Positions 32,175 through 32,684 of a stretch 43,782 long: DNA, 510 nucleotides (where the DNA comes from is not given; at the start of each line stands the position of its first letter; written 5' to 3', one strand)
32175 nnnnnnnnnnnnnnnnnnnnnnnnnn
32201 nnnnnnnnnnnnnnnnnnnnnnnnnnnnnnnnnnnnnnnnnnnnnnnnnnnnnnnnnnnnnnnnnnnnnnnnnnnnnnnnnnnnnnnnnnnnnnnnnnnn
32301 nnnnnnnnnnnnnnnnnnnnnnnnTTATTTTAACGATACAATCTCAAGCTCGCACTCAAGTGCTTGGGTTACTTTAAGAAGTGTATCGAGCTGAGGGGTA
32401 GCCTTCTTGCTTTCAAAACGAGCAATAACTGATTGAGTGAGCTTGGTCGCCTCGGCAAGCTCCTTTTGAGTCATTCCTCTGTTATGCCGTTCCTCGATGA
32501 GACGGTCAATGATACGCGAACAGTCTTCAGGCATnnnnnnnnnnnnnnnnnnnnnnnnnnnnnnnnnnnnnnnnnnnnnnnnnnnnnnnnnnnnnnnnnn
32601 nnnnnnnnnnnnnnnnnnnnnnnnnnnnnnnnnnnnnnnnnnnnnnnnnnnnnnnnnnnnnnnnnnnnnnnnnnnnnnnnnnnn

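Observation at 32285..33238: DUF4160-DUF2442-XRE three-gene cassette bounded by ~53-bp direct repeats between cI and int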

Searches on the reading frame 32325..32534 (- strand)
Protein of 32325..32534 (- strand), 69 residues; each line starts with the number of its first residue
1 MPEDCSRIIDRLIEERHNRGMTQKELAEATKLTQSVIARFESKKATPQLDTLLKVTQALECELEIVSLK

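Call 5: search_protein_families(library=pfam, proteins=[window:32325-32534:-], max_evalue=0.01)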
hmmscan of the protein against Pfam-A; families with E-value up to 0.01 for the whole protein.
window:32325-32534:- (69 aa): 10 families
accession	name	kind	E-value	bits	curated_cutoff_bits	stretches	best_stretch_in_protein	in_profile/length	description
PF01381.28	HTH_3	-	2.4e-12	47.1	23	1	14-64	3-53/55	Helix-turn-helix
PF13443.12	HTH_26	-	3.6e-09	37.2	22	1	12-63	2-54/63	Cro/C1-type HTH DNA-binding domain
PF12844.13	HTH_19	-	6.1e-07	29.7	30.2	1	11-60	3-52/64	Helix-turn-helix domain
PF13560.12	HTH_31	-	1.2e-06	29.1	27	1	12-61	6-56/64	Helix-turn-helix domain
PF21716.3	dnstrm_HI1420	-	9.1e-06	25.9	27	1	6-66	31-89/90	Probable addiction module antidote protein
PF13413.12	HTH_25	-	0.00018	21.7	24.6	1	12-43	2-33/62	Helix-turn-helix domain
PF13744.12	HTH_37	-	0.00035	20.8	27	1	6-66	17-78/80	Helix-turn-helix domain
PF13412.12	HTH_24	-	0.00049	20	21.9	1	14-39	14-36/48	Winged helix-turn-helix DNA-binding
PF22495.2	HTH_92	-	0.006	16.3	27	1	15-48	3-36/45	RsaL-like HTH domain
PF12802.13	MarR_2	-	0.0071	16.9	27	0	17-38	17-38/61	MarR family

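Call 9: search_protein_families(library=padloc, proteins=[window:32325-32534:-], max_evalue=0.1)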
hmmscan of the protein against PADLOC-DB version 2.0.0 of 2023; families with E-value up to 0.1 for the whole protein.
window:32325-32534:- (69 aa): 19 families
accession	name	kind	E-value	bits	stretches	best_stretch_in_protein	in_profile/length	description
PDLC02926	HTH_VI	-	7.4e-10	37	1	15-65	9-59/92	-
PDLC03949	RmrA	-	7.2e-09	33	1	11-64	6-59/363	-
PDLC03944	RmrA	-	7.3e-09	33.1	1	10-60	9-59/384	-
PDLC03947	RmrA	-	2e-08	31.5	1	8-61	12-65/383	-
PDLC04142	capH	-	3.5e-08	32.5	1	10-64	9-60/103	capH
PDLC03948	RmrA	-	8.1e-08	29.5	1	10-61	11-62/397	-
PDLC03954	RmrA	-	2.6e-07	27.9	1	11-62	14-65/380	-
PDLC03951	RmrA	-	3.9e-07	27.4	1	10-63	11-64/400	-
PDLC03946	RmrA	-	9.1e-07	25.9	1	10-61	5-56/357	-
PDLC04760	PDC-M64C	-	1.2e-06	26.7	1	7-63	26-82/93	-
PDLC03952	RmrA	-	2.4e-06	24.6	1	8-60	23-75/395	-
PDLC03956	RmrA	-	4.5e-06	24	1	9-62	10-64/399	-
PDLC03955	RmrA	-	9e-06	23.2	1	11-64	24-77/371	-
PDLC03945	RmrA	-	1.5e-05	22.3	1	12-62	7-57/394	-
PDLC03953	RmrA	-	6.5e-05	20.3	1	10-61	8-59/373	-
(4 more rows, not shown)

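Call 10: search_protein_families(library=phrogs, proteins=[window:32325-32534:-], max_evalue=0.01)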
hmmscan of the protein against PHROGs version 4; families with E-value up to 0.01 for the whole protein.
window:32325-32534:- (69 aa): 32 families (the best 25 are shown)
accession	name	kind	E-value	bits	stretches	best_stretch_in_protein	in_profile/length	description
phrog_29047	-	unknown function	5e-14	53.5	1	8-66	92-150/159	-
phrog_1373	-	transcription regulation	1.8e-11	45.3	1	8-67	64-123/166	transcriptional regulator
phrog_3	-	transcription regulation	6.9e-10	40.2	1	8-64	89-143/430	transcriptional repressor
phrog_8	-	transcription regulation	7.6e-10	39.8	1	8-60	77-129/346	transcriptional regulator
phrog_7241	-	transcription regulation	9.8e-09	36.3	1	16-63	70-117/122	transcriptional regulator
phrog_2339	-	DNA, RNA and nucleotide metabolism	1.2e-08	35.9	1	7-66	25-85/98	HTH DNA binding protein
phrog_2439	-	transcription regulation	5.1e-08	33.2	1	10-63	10-63/367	transcriptional regulator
phrog_4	-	transcription regulation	1.2e-07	32.1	1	6-64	135-189/400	transcriptional repressor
phrog_4836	-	transcription regulation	2.2e-07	31.6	1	8-63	76-131/194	CII-like regulator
phrog_5823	-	transcription regulation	4.4e-07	30.4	1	8-64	7-64/404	transcriptional regulator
phrog_8522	-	DNA, RNA and nucleotide metabolism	6.3e-07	30.8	1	8-66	8-66/71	HTH DNA binding protein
phrog_18318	-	DNA, RNA and nucleotide metabolism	5e-06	27.6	1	7-68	33-95/108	HTH DNA binding protein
phrog_4268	-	transcription regulation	7.7e-06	27.1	1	5-66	33-92/96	transcriptional repressor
phrog_38027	-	transcription regulation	8.9e-06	26.8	1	11-62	72-123/143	transcriptional repressor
phrog_2328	-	transcription regulation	1e-05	26.3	1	7-63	15-71/128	transcriptional repressor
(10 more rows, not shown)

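Call 11: search_protein_families(library=ncbifam, proteins=[window:32325-32534:-], max_evalue=0.01)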
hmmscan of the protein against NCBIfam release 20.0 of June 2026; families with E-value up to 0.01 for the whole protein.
window:32325-32534:- (69 aa): 14 families
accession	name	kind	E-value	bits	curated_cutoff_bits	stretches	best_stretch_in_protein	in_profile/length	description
NF041951.1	phage_RstR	subfamily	2.9e-11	43.6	80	1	9-62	4-57/108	RstR family transcriptional repressor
TIGR03070.1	couple_hipB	subfamily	3.9e-10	39.5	71.65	1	14-63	9-58/58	type II toxin-antitoxin system Y4mF family antitoxin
TIGR00270.2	TIGR00270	equivalog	8.6e-08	32.2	110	1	14-63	82-131/159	multiprotein bridging factor aMBF1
NF007271.0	PRK09726.1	equivalog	1.2e-07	31.6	79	1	16-65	21-70/88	type II toxin-antitoxin system antitoxin HipB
NF007257.0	PRK09706.1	subfamily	3.2e-07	30.2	101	1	8-62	6-60/135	transcriptional repressor DicA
NF006015.0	PRK08154.1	subfamily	3.3e-07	29.8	204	1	9-65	32-88/314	anaerobic benzoate catabolism transcriptional regulator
NF007408.0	PRK09943.1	equivalog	8e-07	28.8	211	1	10-62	10-62/185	HTH-type transcriptional regulator PuuR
NF010465.0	PRK13890.1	equivalog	3e-06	27.3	96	1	11-65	12-63/121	conjugal transfer protein TrbA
TIGR02684.1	dnstrm_HI1420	hypoth_equivalog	2.3e-05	24.5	53.7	1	17-65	42-88/89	addiction module antidote protein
TIGR03830.1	CxxCG_CxxCG_HTH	subfamily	5.3e-05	23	61.8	1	13-57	71-117/127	type II TA system antitoxin MqsA family protein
NF047948.1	male_kill_WMK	equivalog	9.7e-05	22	300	1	9-63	164-218/300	WO male-killing family protein Wmk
NF052239.1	antitox_spr1629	equivalog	0.00012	21.3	335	1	12-61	7-56/377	spr1629 family repressor/antitoxin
NF003162.0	PRK04140.1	equivalog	0.00064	18.8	263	1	11-63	130-182/317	transcriptional regulator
TIGR02612.1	mob_myst_A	hypoth_equivalog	0.0046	16.8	122.6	1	16-63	34-83/150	mobile mystery protein A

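Call 94: search_solved_structures(query=window:32325-32534:-, max_evalue=0.001, show_alignments=0)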
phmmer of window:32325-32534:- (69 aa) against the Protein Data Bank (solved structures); distinct sequences matched with E-value up to 0.001: 12.
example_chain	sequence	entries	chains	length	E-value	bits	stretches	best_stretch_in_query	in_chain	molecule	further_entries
6af3_B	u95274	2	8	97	4.8e-11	45.6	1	8-68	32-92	HigA antitoxin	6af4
4yg4_A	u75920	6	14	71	0.00025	24.6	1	15-65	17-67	Antitoxin HipB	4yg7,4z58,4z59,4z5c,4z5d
4z5h_A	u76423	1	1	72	0.00036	24.1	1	15-65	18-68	Antitoxin HipB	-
4yg1_A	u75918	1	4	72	0.00039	24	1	15-64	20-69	Antitoxin HipB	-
8tac_A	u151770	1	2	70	0.0004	23.9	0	6-59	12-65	DBP48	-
2wiu_B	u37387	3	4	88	0.00042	23.9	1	15-65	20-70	HTH-TYPE TRANSCRIPTIONAL REGULATOR HIPB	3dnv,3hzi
7t8i_A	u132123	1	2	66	0.00044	23.8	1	10-58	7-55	Phage element (ICEBs1)transcriptional regulator (Xre family)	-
5k98_B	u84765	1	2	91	0.00046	23.8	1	15-65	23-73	Antitoxin HipB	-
6zvh_i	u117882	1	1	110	0.0008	23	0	12-62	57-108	Endothelial differentiation-related factor 1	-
1x57_A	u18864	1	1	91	0.00085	22.9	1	12-63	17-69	Endothelial differentiation-related factor 1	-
9b0q_CH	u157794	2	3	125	0.00095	22.8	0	12-63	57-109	Endothelial differentiation-related factor 1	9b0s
9p73_CH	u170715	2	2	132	0.00098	22.7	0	12-63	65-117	Endothelial differentiation-related factor 1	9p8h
